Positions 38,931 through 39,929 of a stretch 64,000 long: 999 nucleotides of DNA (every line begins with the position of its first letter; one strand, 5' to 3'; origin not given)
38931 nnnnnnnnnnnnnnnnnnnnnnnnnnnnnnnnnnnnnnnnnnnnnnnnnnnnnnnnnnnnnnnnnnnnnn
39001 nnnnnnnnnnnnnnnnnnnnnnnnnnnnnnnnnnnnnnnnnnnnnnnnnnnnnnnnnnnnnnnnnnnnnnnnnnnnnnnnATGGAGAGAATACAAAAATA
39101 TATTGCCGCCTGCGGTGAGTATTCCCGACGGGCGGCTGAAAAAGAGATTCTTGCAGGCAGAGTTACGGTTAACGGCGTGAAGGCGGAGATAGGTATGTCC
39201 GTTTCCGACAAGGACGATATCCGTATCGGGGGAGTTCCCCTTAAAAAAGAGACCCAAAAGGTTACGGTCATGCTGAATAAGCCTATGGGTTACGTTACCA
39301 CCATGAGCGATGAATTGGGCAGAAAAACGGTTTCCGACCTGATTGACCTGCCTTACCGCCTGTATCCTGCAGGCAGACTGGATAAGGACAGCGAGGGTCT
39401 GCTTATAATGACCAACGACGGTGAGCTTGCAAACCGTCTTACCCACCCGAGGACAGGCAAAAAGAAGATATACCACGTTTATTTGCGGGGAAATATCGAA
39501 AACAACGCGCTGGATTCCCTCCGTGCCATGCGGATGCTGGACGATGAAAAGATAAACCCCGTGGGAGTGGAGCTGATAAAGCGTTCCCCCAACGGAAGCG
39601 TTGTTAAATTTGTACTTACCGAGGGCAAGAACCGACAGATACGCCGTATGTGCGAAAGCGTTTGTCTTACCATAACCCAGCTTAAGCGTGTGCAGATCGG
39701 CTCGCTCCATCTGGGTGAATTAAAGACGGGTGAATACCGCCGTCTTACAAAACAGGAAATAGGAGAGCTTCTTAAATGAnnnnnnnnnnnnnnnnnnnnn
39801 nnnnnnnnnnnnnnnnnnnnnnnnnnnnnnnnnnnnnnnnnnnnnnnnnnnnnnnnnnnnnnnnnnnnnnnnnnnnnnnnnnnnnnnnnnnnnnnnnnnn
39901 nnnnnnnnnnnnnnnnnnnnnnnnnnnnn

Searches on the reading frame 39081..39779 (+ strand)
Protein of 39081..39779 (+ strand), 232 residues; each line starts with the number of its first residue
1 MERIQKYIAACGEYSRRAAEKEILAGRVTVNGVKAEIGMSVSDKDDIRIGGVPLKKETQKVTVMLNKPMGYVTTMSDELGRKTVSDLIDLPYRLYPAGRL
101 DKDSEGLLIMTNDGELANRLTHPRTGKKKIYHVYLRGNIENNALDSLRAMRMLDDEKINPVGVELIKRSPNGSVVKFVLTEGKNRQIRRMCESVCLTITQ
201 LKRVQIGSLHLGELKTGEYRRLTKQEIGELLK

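Call 66: search_protein_families(library=pfam, proteins=[window:39081-39779:+], max_evalue=0.001)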
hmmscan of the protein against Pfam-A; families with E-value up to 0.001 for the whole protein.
window:39081-39779:+ (232 aa): 2 families
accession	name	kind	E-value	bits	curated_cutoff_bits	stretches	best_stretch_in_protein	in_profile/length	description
PF00849.27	PseudoU_synth_2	-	1.9e-21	77.3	26.8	1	63-193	3-152/152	RNA pseudouridylate synthase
PF01479.30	S4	-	3.4e-07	30.3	22.8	1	2-47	1-48/48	S4 domain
